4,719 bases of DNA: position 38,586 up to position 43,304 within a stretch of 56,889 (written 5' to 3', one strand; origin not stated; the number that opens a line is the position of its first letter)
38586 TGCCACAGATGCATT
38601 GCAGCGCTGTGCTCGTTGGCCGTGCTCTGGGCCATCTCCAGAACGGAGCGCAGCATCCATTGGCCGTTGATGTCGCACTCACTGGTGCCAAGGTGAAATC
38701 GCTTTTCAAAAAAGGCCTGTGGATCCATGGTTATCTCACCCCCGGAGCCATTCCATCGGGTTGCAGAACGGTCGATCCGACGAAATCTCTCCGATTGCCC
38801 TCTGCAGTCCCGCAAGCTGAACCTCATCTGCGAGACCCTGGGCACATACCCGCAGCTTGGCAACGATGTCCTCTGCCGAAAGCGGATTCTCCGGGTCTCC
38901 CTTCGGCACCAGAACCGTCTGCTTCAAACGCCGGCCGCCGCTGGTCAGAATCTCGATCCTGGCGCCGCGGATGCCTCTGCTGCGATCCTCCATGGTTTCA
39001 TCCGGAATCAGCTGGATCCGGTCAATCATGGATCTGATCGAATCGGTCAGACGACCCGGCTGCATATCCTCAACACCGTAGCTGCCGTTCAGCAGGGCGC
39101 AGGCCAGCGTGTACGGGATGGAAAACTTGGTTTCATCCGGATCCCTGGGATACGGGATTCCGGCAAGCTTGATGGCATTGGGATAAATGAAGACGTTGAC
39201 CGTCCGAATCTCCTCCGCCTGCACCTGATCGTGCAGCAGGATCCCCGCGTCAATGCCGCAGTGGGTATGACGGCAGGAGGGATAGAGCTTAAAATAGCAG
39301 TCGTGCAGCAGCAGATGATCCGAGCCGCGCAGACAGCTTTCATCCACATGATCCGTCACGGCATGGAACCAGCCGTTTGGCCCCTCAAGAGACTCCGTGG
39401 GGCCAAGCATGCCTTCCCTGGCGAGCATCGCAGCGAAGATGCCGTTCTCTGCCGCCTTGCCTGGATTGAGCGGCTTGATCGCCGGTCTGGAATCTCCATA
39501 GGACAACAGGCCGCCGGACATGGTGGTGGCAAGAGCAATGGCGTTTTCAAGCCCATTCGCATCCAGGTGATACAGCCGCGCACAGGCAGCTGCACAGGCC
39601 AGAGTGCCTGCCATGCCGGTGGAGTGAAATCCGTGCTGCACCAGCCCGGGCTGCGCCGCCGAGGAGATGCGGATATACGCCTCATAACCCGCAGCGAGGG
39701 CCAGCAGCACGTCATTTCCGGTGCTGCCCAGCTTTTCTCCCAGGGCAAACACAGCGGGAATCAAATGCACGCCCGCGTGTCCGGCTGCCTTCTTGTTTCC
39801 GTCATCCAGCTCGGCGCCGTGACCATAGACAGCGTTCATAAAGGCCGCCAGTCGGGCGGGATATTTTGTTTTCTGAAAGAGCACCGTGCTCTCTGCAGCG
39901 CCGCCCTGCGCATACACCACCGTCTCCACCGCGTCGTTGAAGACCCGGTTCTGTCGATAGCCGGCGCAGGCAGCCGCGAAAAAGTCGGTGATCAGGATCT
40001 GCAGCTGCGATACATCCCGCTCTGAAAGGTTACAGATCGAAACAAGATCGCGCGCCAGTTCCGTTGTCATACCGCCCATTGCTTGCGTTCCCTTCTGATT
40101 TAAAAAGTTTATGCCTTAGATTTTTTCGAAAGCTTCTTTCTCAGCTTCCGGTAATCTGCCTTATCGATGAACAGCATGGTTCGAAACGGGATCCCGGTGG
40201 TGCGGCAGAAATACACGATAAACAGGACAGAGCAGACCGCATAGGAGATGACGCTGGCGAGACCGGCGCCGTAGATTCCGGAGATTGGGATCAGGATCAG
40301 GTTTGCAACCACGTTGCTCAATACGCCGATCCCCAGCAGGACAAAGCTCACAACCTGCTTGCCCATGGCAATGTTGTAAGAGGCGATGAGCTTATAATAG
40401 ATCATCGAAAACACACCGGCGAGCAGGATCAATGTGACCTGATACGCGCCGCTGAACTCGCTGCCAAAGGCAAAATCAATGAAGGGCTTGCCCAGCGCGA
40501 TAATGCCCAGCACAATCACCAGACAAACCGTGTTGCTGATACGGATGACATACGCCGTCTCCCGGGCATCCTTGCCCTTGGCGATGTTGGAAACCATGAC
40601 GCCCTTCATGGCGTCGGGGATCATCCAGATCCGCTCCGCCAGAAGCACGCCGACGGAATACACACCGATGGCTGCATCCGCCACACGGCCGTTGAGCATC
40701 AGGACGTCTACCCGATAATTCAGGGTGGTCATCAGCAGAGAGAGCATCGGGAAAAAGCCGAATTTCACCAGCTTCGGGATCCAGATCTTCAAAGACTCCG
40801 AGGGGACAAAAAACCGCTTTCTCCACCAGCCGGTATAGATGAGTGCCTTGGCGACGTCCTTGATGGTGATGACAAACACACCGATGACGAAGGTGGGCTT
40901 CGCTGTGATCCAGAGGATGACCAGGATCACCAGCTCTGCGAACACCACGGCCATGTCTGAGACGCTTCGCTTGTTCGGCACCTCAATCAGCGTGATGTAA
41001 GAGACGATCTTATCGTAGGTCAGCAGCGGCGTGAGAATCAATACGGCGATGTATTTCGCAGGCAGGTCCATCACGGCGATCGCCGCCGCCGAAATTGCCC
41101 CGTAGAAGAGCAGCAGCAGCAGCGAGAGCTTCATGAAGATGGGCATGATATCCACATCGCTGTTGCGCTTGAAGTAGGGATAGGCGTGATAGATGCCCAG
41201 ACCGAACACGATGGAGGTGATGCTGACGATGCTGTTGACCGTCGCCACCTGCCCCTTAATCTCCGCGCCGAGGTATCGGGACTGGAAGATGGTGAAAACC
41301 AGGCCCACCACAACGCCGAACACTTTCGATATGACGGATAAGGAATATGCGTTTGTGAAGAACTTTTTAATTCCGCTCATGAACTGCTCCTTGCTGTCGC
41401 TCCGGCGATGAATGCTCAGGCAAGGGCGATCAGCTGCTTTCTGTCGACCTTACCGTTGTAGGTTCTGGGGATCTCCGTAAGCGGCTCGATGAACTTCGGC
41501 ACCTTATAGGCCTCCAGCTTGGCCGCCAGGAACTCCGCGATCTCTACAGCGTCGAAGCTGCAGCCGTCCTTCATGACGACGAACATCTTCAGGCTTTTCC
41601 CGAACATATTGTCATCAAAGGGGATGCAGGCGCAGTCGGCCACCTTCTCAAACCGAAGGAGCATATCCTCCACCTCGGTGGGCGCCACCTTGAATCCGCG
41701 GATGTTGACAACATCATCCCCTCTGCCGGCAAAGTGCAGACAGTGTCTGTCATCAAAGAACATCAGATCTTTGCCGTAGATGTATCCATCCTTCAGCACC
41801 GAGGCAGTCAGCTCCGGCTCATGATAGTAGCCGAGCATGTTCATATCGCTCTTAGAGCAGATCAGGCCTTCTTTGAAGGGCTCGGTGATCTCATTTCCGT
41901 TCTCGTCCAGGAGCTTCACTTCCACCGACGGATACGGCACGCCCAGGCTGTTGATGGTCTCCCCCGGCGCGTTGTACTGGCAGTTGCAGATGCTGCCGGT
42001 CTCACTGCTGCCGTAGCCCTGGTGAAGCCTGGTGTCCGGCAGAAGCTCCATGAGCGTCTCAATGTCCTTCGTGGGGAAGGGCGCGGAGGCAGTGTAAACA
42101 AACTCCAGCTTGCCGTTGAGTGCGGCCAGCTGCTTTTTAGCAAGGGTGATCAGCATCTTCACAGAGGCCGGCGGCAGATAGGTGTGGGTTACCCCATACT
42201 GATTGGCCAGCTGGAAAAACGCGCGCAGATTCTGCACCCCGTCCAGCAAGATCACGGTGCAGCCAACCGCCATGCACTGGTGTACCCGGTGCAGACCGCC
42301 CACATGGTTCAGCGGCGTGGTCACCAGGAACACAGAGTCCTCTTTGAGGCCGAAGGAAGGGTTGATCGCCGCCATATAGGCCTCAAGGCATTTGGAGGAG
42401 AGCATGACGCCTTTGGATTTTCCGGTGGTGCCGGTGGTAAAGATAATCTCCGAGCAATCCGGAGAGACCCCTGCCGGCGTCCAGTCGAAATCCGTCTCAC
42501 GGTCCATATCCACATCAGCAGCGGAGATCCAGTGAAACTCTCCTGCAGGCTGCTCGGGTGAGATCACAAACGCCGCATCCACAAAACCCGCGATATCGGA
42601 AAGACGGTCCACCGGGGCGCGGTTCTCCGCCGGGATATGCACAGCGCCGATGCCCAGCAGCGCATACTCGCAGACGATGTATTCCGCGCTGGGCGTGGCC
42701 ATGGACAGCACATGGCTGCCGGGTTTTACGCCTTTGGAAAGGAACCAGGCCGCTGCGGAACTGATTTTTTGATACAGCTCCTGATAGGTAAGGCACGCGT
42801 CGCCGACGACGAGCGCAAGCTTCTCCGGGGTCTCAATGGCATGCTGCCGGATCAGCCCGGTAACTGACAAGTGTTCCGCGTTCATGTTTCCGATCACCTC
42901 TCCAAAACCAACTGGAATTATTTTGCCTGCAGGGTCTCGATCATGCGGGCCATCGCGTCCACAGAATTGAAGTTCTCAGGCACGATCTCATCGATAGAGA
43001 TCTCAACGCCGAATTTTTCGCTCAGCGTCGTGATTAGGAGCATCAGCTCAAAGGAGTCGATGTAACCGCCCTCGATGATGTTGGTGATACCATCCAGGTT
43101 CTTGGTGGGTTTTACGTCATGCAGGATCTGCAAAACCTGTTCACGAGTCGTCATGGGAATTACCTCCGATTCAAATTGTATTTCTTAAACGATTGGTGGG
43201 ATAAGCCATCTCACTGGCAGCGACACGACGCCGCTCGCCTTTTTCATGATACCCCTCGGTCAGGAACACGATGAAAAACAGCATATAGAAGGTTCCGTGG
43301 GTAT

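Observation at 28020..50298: About 21 kb co-directional locus fusing a Wzx/Wzy glycopolymer kit with carboxylate-ligating enzymes and a pathway built from central-metabolism paralogs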

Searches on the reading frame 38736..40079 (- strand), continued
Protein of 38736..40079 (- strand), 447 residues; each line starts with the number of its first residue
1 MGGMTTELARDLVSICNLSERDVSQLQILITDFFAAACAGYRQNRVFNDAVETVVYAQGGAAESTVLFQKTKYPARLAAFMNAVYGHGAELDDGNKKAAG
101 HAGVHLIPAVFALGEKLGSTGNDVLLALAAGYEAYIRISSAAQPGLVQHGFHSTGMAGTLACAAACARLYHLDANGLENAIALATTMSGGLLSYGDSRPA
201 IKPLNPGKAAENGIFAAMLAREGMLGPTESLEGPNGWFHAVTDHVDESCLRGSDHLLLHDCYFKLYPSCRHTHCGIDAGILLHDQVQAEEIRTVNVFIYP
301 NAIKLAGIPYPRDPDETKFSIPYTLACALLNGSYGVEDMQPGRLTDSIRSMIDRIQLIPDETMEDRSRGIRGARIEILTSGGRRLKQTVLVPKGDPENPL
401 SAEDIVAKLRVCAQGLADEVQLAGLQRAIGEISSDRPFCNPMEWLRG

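Call 98: search_solved_structures(query=window:38736-40079:-, max_evalue=1e-22, show_alignments=5)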
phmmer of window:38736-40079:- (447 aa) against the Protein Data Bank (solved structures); distinct sequences matched with E-value up to 1e-22: 8.
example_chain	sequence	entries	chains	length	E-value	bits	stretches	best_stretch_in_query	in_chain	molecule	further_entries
7bra_A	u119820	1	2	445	2.5e-33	118.8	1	30-412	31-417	Bacillus subtilis IRG1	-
7e9d_A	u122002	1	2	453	6.1e-32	114.3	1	30-412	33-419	IRG1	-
2hp0_A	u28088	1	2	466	4.2e-29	104.9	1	4-413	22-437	IDS-epimerase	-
2hp3_A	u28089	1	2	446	4.3e-29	104.9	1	5-413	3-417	IDS-epimerase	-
12ux_A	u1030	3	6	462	1.8e-23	86.4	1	14-416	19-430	Cis-aconitate decarboxylase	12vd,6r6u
12vw_A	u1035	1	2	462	1.8e-23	86.4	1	14-416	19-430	Cis-aconitate decarboxylase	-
12vt_A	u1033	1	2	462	1.9e-23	86.3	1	14-416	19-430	Cis-aconitate decarboxylase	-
12vq_A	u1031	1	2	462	2.4e-23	86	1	14-416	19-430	Cis-aconitate decarboxylase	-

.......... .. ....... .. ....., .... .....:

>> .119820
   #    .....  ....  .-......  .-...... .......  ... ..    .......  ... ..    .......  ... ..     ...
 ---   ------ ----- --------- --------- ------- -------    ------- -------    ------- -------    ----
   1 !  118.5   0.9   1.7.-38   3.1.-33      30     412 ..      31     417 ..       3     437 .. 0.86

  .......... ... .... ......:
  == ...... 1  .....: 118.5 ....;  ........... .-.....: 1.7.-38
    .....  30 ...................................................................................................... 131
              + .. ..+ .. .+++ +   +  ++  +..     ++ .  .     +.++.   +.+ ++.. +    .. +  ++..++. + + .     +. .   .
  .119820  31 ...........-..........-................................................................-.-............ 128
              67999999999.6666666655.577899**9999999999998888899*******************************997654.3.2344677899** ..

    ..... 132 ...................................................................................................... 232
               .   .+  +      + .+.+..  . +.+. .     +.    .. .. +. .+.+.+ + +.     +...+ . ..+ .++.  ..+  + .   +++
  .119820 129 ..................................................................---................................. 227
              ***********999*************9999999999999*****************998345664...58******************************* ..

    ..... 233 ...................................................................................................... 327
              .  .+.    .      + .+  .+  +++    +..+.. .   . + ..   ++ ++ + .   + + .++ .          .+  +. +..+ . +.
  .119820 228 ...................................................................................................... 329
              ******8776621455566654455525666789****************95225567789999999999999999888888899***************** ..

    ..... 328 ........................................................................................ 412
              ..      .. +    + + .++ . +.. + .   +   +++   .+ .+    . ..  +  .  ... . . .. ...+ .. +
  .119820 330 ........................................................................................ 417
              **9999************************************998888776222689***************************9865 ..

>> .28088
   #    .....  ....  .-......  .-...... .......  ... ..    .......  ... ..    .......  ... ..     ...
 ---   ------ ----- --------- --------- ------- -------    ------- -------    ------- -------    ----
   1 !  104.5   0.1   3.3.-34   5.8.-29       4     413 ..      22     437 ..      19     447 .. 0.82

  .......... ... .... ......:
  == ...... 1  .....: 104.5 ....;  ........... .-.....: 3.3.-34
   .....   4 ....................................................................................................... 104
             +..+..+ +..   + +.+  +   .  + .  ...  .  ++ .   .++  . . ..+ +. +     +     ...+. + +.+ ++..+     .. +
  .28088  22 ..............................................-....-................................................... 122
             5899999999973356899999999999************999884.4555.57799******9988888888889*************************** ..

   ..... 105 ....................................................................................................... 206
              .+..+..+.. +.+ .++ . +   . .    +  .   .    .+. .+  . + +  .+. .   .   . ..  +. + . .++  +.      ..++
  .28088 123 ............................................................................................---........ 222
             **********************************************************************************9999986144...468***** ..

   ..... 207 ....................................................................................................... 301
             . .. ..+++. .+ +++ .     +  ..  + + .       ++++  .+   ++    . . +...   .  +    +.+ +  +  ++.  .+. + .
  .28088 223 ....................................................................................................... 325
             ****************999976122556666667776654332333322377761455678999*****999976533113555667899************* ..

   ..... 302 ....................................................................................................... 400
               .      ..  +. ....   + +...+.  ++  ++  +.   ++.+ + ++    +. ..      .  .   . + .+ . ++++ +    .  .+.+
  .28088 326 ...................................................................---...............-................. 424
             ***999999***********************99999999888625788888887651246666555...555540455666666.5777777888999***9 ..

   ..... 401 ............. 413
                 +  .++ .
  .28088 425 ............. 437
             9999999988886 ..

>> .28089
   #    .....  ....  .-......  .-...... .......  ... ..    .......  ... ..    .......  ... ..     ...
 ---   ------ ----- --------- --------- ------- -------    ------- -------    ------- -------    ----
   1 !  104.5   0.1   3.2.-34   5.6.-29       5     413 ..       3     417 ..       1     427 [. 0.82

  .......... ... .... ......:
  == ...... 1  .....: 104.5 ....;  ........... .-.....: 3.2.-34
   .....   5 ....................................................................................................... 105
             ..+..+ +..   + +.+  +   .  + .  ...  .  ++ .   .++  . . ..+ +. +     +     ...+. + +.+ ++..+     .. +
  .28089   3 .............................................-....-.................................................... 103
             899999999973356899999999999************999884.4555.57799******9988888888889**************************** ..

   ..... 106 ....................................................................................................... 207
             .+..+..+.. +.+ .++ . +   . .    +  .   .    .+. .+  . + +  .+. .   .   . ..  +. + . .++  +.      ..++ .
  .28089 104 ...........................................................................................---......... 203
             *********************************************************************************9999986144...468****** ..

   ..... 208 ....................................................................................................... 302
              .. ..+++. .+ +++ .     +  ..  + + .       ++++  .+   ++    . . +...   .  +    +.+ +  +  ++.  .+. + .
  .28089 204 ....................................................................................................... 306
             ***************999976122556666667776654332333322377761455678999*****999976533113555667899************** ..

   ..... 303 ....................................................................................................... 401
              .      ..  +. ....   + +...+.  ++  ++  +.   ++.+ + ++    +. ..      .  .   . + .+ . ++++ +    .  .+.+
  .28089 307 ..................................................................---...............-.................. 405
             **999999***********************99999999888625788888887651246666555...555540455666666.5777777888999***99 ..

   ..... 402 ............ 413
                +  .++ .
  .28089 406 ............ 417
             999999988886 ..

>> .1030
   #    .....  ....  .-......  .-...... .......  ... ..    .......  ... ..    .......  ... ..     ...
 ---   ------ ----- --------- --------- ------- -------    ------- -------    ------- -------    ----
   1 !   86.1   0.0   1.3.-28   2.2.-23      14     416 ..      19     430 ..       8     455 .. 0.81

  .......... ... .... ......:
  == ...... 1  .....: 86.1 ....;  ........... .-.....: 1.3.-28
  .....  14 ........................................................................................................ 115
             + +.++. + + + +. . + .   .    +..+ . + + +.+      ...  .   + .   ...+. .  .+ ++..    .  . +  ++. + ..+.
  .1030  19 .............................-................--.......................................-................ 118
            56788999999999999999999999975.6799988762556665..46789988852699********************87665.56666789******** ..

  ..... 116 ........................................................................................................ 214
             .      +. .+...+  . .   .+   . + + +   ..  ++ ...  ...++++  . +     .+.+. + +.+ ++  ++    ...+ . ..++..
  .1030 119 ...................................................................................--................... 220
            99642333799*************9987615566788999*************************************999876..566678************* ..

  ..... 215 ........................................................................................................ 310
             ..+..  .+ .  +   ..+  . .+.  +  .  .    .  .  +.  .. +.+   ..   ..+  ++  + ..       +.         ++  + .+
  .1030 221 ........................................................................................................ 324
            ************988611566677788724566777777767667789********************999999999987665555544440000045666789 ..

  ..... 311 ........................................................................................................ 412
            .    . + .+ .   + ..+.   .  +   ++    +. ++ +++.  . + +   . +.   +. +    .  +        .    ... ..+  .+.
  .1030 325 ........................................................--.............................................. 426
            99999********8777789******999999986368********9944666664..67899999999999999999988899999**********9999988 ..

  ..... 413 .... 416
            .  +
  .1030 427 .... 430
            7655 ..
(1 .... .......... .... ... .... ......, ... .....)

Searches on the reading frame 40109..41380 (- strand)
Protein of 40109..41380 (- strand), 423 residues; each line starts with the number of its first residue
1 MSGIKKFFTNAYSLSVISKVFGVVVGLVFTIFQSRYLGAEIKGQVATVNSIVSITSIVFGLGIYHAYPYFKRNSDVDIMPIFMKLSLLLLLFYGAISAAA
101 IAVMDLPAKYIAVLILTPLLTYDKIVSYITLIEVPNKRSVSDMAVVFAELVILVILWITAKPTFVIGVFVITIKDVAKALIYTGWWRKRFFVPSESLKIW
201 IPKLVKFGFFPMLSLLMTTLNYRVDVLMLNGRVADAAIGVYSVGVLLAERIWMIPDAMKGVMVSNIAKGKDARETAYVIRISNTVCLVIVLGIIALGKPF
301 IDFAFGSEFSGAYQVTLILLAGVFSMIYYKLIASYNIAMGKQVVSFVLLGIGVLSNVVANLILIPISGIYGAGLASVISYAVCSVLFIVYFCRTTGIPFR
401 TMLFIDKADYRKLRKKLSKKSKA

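Call 4: search_protein_families(library=pfam, proteins=[window:40109-41380:-], max_evalue=0.01)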
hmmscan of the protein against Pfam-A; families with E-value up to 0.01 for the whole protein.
window:40109-41380:- (423 aa): 0 families

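Call 6: search_protein_families(library=ncbifam, proteins=[window:40109-41380:-], max_evalue=0.01)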
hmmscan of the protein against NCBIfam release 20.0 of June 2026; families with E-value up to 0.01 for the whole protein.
window:40109-41380:- (423 aa): 2 families
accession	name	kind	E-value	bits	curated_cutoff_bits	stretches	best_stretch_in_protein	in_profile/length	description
NF050818.1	PolSacchBiosHfsF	equivalog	1.3e-08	34.3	700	1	207-396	209-408/468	polysaccharide biosynthesis protein HfsF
TIGR00797.1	matE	subfamily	0.0003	19.8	147.4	1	274-408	71-211/396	MATE family efflux transporter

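Call 75: search_protein_families(library=pfam, proteins=[window:40109-41380:-], max_evalue=1)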
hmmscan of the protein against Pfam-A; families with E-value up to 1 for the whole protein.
window:40109-41380:- (423 aa): 0 families

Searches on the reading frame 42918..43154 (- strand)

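Call 4: search_protein_families(library=pfam, proteins=[window:42918-43154:-], max_evalue=0.01)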
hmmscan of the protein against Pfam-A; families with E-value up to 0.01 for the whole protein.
window:42918-43154:- (78 aa): 1 family
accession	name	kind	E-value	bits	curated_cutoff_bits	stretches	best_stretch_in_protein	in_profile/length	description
PF00550.31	PP-binding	-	1.9e-05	25.2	20.8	1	20-72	18-67/67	Phosphopantetheine attachment site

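Call 6: search_protein_families(library=ncbifam, proteins=[window:42918-43154:-], max_evalue=0.01)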
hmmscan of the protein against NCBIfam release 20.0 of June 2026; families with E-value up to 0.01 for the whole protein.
window:42918-43154:- (78 aa): 8 families
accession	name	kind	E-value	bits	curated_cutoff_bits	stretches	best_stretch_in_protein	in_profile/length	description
NF003464.0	PRK05087.1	equivalog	1.2e-08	34.9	68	1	1-76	1-78/78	D-alanine--poly(phosphoribitol) ligase subunit DltC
NF058660.1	cispen_ACP_AmcB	equivalog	1.4e-06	28.4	80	1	32-76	35-79/80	cispentacin biosynthesis acyl carrier protein AmcB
NF005798.0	PRK07639.1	equivalog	1e-05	25.8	100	1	5-76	8-82/91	petrobactin biosynthesis protein AsbD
NF052616.1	ACP_for_OlsHI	equivalog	1.2e-05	25.6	130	1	18-74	23-79/83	ornithine lipid biosynthesis acyl carrier protein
TIGR01688.1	dltC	equivalog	1.4e-05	25.1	52.35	1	4-63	1-62/73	D-alanine--poly(phosphoribitol) ligase subunit 2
NF006031.0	PRK08172.1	equivalog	2.1e-05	25.1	76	1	18-58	22-62/82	acyl carrier protein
NF005480.0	PRK07081.1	equivalog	0.00012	22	72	1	33-77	34-78/83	acyl carrier protein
TIGR04069.1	ocin_ACP_rel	hypoth_equivalog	0.00071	20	70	1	34-72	39-77/77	peptide maturation system acyl carrier-related protein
